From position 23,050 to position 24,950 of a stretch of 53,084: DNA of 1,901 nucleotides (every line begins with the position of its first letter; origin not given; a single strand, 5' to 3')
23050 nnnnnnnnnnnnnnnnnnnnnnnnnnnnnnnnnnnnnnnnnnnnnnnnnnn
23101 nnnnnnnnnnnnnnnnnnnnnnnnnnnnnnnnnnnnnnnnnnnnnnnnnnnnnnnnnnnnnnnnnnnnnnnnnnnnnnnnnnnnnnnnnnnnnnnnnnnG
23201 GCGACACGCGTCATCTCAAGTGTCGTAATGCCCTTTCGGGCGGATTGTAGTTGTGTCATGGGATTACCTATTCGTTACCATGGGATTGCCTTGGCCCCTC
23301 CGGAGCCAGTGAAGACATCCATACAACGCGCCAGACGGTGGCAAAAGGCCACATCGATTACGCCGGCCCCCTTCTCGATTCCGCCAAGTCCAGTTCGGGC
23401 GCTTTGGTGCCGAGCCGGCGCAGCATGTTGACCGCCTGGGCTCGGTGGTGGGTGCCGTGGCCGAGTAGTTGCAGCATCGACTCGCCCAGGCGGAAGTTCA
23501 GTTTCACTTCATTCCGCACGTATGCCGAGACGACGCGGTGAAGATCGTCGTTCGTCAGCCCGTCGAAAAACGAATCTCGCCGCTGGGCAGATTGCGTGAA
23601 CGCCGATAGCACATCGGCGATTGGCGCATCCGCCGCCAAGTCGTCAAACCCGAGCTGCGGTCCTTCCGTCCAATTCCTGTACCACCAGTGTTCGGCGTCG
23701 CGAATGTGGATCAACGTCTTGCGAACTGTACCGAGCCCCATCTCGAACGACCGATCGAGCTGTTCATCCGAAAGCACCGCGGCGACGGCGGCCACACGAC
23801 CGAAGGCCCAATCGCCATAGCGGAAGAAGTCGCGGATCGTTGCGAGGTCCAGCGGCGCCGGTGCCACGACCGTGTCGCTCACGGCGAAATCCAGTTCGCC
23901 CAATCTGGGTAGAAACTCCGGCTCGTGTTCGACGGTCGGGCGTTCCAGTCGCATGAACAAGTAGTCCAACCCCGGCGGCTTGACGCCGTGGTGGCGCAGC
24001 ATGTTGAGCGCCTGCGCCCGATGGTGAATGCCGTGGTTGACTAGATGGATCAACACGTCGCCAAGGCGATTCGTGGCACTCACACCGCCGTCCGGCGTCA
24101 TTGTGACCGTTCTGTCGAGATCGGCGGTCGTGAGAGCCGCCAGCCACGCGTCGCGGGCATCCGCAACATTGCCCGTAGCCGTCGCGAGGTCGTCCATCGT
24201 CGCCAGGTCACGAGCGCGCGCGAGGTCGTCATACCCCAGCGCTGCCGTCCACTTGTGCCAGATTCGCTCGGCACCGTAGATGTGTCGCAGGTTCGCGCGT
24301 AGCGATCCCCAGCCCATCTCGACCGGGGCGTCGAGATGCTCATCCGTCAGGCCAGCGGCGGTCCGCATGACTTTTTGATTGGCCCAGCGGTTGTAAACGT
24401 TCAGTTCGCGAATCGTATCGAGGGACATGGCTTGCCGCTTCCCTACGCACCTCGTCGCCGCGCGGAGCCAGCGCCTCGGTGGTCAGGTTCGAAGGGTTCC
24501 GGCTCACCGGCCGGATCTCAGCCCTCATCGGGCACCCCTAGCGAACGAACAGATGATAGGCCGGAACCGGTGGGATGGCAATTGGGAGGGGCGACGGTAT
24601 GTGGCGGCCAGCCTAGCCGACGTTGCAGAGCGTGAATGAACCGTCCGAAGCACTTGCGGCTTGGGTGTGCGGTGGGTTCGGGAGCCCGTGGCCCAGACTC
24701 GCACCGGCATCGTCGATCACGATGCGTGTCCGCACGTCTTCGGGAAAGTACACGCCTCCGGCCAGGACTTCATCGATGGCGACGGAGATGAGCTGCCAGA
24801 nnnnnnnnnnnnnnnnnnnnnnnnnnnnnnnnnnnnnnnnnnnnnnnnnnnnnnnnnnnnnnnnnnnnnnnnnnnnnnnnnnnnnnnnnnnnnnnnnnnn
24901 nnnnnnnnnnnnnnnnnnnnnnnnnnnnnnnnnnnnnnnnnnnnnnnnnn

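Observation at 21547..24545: A TPP riboswitch precedes a tandem-DinB gene rather than thiC: candidate new thiamine-regulon member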

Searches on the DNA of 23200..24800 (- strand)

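Call 4: search_rna_families(source=window, start=23200, end=24800, threshold=evalue, max_evalue=10, show_alignments=3)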
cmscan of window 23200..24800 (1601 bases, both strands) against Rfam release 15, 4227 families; matches with E-value up to 10: 3.
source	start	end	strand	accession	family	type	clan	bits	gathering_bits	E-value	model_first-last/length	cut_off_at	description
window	24423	24549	-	RF00059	TPP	Cis-reg; riboswitch;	-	52.7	54.3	4.6e-09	1-105/105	no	TPP riboswitch aptamer (THI element)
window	23536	23550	+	RF02465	Ms_AS-5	Gene; sRNA;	-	16.2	46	6.8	15-29/45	no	Mycobacterium sRNA Ms_AS-5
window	23835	23891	+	RF02681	Twister-sister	Gene; ribozyme;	-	15.3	34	7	1-81/81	no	Twister_sister_ribozyme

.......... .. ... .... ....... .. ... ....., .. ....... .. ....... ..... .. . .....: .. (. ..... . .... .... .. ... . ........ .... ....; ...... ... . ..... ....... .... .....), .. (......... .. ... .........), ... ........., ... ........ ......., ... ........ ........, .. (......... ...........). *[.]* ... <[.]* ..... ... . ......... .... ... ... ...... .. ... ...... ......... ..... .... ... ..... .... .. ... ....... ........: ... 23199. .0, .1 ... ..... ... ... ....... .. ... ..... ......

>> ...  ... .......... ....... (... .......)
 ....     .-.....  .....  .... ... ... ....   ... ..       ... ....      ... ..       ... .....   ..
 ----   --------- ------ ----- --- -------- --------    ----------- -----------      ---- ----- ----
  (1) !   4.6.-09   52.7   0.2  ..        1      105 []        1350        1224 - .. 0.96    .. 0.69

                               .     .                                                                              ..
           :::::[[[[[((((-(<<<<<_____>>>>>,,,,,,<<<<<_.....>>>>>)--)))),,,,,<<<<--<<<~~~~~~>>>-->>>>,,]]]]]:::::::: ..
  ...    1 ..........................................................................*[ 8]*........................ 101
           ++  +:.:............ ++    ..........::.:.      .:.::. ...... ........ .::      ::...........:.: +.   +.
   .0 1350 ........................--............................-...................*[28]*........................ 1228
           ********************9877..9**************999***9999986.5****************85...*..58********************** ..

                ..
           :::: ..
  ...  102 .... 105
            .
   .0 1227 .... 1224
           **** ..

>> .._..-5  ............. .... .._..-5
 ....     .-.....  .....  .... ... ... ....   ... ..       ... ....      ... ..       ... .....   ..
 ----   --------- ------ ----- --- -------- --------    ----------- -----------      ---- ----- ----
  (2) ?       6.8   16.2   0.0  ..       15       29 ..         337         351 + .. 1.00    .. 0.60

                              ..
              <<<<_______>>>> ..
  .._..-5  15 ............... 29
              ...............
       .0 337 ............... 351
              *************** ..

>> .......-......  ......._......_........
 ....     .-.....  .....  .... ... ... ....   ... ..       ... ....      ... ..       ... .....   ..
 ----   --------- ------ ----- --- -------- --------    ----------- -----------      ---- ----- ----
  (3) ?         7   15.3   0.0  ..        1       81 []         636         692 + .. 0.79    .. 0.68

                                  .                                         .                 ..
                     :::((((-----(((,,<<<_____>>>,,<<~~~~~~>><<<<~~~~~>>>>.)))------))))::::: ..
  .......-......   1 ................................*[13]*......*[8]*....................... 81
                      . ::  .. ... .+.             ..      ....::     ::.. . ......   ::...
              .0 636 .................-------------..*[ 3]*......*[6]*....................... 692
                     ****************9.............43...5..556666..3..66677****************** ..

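Call 17: search_rna_families(sources=[L001, L003, L004, L006, L009, L010, L030, L040, L005, L002], threshold=gathering, show_alignments=3)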
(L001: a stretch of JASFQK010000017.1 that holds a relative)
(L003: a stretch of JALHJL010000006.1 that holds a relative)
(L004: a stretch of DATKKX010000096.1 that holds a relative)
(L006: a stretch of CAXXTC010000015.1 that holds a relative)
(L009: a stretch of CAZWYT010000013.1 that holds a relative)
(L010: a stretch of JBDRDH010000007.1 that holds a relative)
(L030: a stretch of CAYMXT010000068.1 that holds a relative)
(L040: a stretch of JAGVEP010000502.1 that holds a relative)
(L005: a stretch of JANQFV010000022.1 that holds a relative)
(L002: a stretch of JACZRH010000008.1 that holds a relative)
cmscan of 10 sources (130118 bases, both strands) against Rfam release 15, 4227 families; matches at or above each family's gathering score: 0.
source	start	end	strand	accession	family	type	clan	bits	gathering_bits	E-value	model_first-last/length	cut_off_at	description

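Call 21: build_rna_model(alignment_id=A2)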
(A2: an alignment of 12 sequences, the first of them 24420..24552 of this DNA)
Model R1 built from alignment A2 (12 sequences, 231 columns); structure: RNAalifold consensus.
model positions 141; base pairs 18; branch points 1; effective number of sequences 2.92; information 0.59 bits per position. Calibrated on 0.2 Mb of random sequence (short: E-values are rough).
structure used (alignment columns):
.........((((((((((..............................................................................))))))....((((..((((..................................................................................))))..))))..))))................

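Call 22: search_with_rna_model(model_id=R1, sources=[window, L001, L002, L003, L004, L005, L006, L007, L008, L009, L010, L011, L012, L013, L014, L015, L016, L017, L018, L019, L020, L021, L022, L023, L024, L025, L026, L027, L028, L029, L030, L031, L032, L033, L034, L035, L036, L037, L038, L039, L040, L041, L042, L043, L044, L045, L046, L047, L048, L049, L050, L051, L052, L053, L054, L055, L056, L057, L058, L059, L060, L061, L062, L063, L064, L065, L066, L067, L068, L069, L070, L071, L072, L073, L074, L075, L076, L077, L078, L079], max_evalue=1, make_alignment=true)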
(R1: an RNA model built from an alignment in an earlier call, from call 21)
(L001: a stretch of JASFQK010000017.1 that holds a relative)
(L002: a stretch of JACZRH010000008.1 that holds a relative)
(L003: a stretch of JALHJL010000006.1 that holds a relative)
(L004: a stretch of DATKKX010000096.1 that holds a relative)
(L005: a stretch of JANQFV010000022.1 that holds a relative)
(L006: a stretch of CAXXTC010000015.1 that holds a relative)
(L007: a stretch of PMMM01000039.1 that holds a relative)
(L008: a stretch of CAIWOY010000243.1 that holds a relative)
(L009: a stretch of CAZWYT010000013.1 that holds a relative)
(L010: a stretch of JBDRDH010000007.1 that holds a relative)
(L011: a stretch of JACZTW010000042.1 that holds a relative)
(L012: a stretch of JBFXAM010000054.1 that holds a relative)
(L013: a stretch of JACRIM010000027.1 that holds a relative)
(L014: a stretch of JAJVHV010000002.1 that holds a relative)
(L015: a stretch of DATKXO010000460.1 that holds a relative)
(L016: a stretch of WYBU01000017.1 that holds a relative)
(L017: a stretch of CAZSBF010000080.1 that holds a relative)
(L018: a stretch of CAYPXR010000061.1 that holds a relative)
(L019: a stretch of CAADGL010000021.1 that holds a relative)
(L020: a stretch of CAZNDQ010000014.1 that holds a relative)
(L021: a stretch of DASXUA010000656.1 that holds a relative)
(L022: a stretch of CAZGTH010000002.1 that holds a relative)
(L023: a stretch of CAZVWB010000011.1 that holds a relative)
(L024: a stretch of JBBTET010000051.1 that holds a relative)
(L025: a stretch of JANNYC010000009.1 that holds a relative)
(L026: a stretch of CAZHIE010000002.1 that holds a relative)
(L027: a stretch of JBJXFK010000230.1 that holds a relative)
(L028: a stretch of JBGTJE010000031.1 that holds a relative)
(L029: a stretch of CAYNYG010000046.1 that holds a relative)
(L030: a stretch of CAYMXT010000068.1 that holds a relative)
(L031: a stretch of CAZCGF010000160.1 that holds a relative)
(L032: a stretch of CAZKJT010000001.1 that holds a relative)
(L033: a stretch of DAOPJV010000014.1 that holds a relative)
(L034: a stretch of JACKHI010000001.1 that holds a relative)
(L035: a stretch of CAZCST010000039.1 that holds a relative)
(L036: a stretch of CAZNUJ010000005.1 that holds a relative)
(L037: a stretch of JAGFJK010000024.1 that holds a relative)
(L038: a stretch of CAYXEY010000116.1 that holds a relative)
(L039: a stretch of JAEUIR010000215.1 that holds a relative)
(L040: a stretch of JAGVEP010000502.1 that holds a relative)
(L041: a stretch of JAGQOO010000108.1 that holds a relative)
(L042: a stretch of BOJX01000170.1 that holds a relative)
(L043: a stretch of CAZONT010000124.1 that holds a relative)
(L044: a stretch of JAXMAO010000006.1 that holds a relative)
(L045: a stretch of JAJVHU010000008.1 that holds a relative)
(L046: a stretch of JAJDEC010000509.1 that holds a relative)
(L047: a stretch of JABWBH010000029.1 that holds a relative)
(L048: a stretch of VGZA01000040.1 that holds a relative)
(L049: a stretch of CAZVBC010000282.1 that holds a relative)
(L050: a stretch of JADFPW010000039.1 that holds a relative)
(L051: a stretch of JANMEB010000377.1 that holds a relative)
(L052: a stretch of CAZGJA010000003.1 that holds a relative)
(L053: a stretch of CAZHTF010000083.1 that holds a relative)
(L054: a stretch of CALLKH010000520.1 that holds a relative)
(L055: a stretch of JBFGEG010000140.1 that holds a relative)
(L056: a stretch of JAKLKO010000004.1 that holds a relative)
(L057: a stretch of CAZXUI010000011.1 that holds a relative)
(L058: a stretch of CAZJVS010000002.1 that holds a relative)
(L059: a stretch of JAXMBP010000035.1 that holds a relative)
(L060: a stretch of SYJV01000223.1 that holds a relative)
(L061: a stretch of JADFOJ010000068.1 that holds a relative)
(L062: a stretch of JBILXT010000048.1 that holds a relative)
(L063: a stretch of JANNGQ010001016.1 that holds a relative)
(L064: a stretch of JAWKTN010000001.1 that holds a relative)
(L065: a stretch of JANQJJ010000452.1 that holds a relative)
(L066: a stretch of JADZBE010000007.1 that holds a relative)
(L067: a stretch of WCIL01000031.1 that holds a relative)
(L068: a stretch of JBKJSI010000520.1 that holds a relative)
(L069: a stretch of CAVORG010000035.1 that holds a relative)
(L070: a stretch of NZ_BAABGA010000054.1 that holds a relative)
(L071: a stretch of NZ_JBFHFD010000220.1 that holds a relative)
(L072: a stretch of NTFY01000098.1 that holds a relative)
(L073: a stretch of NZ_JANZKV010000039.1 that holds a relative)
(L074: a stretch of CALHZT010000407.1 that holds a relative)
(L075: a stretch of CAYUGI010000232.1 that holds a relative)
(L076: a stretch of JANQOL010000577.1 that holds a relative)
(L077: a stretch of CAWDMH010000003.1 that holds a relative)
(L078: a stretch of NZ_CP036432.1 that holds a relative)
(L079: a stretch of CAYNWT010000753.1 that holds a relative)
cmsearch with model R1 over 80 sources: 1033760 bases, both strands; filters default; matches with E-value up to 1: 19.
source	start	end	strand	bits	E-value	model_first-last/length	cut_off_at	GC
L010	6862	7000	+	137.3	9.3e-33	1-141/141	no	0.65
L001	6827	6968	+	131.2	3.4e-31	1-141/141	no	0.68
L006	6858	6997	+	129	1.3e-30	1-141/141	no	0.62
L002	9907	10057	+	124.8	1.5e-29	1-141/141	no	0.65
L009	6832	6969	+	122.4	6.4e-29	1-141/141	no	0.73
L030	1951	2127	+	118.1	8e-28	1-141/141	no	0.68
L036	10841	10976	+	116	2.8e-27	1-141/141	no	0.7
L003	6829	6969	+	103.5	4.7e-24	1-141/141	no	0.76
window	24427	24547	-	94.8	7.9e-22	1-141/141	no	0.69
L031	3836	3957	+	93.6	1.6e-21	1-141/141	no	0.65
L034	10824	10959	+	85.9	1.6e-19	1-141/141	no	0.68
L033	11863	11996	+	82.2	1.4e-18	1-141/141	no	0.72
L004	6540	6691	+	80.9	3.1e-18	1-141/141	no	0.65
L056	12501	12667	+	79.5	6.9e-18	1-141/141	no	0.74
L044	12167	12303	+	69.2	3.1e-15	1-141/141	no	0.69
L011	6764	6908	+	57.9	2.5e-12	1-141/141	no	0.59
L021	4361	4511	+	51.3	1.3e-10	1-141/141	no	0.66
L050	6771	6909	+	50.9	1.6e-10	1-141/141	no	0.63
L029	2901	2954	+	15.5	0.21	73-123/141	no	0.7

Alignment A3: 19 matches aligned to the model, 281 columns, each read 5' to 3' on its own strand. Consensus structure (alignment columns), stored with it:
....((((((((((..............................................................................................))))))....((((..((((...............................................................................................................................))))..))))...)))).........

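Call 45: search_rna_families(sources=[L010, L030, L004, L083, L088, L087, L082, L097], threshold=evalue, max_evalue=0.01, show_alignments=2)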
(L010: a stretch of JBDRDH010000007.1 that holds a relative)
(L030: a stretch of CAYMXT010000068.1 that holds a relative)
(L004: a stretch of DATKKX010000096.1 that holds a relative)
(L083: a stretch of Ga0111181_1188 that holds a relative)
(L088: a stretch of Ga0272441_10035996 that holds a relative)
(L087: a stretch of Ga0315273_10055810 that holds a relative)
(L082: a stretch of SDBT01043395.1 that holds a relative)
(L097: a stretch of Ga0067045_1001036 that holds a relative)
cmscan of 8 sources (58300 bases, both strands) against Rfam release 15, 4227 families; matches with E-value up to 0.01: 11.
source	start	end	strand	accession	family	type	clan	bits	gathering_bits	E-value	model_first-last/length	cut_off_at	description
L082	5356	5447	+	RF04161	mir-3688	Gene; miRNA;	-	50.7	84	7.2e-08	1-88/88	no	mir-3688 microRNA precursor family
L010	6860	7004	+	RF00059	TPP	Cis-reg; riboswitch;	-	48.9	54.3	1.4e-06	1-105/105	no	TPP riboswitch aptamer (THI element)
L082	5356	5447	-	RF04161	mir-3688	Gene; miRNA;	-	48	84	4.2e-07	1-88/88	no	mir-3688 microRNA precursor family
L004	6538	6695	+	RF00059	TPP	Cis-reg; riboswitch;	-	46.4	54.3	5.9e-06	1-105/105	no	TPP riboswitch aptamer (THI element)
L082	1087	1169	-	RF04161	mir-3688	Gene; miRNA;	-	44.6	84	3.6e-06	1-88/88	no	mir-3688 microRNA precursor family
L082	1093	1164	+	RF04161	mir-3688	Gene; miRNA;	-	42.8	84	1.1e-05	10-79/88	no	mir-3688 microRNA precursor family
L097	4181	4326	-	RF00059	TPP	Cis-reg; riboswitch;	-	41.5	54.3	9.5e-05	1-105/105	no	TPP riboswitch aptamer (THI element)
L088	285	430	+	RF00059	TPP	Cis-reg; riboswitch;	-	41.3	54.3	0.0001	1-105/105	no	TPP riboswitch aptamer (THI element)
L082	908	1054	-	RF00059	TPP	Cis-reg; riboswitch;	-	37.9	54.3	0.0007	1-105/105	no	TPP riboswitch aptamer (THI element)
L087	1279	1425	-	RF00059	TPP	Cis-reg; riboswitch;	-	37.6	54.3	0.00085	1-105/105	no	TPP riboswitch aptamer (THI element)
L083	3729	3895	-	RF00059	TPP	Cis-reg; riboswitch;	-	33.6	54.3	0.0079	1-105/105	no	TPP riboswitch aptamer (THI element)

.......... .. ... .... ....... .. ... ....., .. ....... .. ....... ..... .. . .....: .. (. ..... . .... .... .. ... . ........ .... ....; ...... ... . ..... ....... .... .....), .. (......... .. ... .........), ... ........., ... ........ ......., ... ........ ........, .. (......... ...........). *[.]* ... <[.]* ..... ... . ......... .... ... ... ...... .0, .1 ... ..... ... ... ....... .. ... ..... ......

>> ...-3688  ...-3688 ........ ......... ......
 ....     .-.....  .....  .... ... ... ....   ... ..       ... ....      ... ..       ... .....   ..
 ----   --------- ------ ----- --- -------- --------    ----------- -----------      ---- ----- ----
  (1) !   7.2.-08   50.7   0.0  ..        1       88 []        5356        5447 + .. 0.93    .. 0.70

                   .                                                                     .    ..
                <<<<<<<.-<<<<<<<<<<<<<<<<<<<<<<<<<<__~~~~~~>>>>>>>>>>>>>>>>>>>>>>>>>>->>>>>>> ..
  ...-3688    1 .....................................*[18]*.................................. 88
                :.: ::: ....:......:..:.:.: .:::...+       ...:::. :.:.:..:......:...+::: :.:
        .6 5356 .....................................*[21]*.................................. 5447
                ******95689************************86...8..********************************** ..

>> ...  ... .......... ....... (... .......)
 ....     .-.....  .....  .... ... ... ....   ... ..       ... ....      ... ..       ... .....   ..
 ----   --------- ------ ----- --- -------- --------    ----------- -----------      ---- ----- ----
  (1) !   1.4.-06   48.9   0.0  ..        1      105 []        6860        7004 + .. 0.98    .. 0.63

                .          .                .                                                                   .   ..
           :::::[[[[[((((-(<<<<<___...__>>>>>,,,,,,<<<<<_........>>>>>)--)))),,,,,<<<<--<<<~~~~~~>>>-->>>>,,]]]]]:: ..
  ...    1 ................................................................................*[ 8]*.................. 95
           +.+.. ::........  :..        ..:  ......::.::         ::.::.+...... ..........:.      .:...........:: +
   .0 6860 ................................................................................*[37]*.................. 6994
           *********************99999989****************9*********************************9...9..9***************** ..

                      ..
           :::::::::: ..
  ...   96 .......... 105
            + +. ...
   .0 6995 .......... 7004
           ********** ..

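Call 47: search_with_rna_model(model_id=R1, sources=[window, L001, L002, L003, L004, L006, L009, L010, L011, L021, L030, L031, L033, L034, L036, L044, L050, L056, L005, L007, L008, L040, L080, L081, L082, L083, L084, L085, L086, L087, L088, L089, L090, L091, L092, L093, L094, L095, L096, L097, L098], max_evalue=0.1, make_alignment=true)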
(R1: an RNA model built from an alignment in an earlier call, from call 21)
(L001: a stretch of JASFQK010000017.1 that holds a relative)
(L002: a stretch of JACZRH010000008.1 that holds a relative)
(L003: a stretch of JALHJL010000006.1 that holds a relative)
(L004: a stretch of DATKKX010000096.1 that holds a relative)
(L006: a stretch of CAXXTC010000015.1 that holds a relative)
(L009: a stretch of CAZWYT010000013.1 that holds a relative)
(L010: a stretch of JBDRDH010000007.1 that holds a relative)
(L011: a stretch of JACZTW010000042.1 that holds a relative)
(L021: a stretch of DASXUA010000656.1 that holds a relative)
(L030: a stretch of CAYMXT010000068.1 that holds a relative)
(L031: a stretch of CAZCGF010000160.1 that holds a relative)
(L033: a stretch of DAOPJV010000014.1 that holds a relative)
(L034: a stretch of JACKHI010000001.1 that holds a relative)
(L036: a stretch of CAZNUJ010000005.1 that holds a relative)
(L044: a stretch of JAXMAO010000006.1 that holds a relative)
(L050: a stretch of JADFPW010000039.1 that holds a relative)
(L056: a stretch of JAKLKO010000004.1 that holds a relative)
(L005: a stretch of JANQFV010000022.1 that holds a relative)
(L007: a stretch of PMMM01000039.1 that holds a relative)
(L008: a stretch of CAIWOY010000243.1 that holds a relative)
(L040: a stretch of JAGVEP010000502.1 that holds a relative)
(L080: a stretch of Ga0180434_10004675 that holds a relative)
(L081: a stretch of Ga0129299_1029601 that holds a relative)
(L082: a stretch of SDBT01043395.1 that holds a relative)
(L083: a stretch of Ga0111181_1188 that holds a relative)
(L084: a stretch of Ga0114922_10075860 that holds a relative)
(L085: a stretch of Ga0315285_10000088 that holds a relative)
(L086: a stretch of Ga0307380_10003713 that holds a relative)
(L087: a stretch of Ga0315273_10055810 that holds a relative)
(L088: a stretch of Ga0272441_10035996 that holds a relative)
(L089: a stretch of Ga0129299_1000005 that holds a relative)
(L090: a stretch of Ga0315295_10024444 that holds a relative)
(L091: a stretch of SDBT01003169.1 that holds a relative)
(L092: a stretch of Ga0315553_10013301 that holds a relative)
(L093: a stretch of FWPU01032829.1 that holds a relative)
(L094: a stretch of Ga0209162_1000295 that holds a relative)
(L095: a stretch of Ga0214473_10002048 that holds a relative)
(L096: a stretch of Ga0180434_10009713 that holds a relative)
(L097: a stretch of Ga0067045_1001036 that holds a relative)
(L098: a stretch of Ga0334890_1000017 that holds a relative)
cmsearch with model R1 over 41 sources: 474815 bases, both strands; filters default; matches with E-value up to 0.1: 37.
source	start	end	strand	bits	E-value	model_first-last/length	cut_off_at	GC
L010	6862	7000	+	137.3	4.3e-33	1-141/141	no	0.65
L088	287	426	+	132.6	6.9e-32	1-141/141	no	0.66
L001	6827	6968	+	131.2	1.6e-31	1-141/141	no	0.68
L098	10858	10997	+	129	5.6e-31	1-141/141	no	0.69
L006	6858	6997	+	129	5.9e-31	1-141/141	no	0.62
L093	521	655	-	125.3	5.2e-30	1-141/141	no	0.68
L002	9907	10057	+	124.8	7e-30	1-141/141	no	0.65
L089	6207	6342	+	124.4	8.9e-30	1-141/141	no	0.69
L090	1604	1743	+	124.2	9.8e-30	1-141/141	no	0.71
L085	3468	3607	-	123.8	1.3e-29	1-141/141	no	0.72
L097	4185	4324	-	122.6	2.6e-29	1-141/141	no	0.7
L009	6832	6969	+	122.4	2.9e-29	1-141/141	no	0.73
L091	2306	2445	+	121.2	6e-29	1-141/141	no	0.66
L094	553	692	-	120.9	7.1e-29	1-141/141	no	0.71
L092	4183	4340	+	118.5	2.9e-28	1-141/141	no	0.7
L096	2608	2747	-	118.4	3.1e-28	1-141/141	no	0.68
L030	1951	2127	+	118.1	3.7e-28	1-141/141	no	0.68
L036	10841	10976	+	116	1.3e-27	1-141/141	no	0.7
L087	1283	1423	-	115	2.3e-27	1-141/141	no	0.7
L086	7026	7186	-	112.3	1.1e-26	1-141/141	no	0.7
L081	688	826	+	107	2.7e-25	1-141/141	no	0.71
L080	5328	5469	-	105.5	6.6e-25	1-141/141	no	0.67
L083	3733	3893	-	104.9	9.2e-25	1-141/141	no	0.7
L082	912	1052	-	104.6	1.1e-24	1-141/141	no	0.65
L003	6829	6969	+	103.5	2.2e-24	1-141/141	no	0.76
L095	12974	13154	-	103.2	2.6e-24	1-141/141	no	0.71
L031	3836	3957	+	93.6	7.5e-22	1-141/141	no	0.65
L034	10824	10959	+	85.9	7.2e-20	1-141/141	no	0.68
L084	1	111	-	82.6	5e-19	1-113/141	3'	0.7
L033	11863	11996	+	82.2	6.3e-19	1-141/141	no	0.72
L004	6540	6691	+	80.9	1.4e-18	1-141/141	no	0.65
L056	12501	12667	+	79.5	3.2e-18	1-141/141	no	0.74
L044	12167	12303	+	69.2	1.4e-15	1-141/141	no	0.69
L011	6764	6908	+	57.9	1.1e-12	1-141/141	no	0.59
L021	4361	4511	+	51.3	5.9e-11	1-141/141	no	0.66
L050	6771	6909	+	50.9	7.4e-11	1-141/141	no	0.63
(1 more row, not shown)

Alignment A4: 37 matches aligned to the model, 303 columns, each read 5' to 3' on its own strand. Consensus structure (alignment columns), stored with it:
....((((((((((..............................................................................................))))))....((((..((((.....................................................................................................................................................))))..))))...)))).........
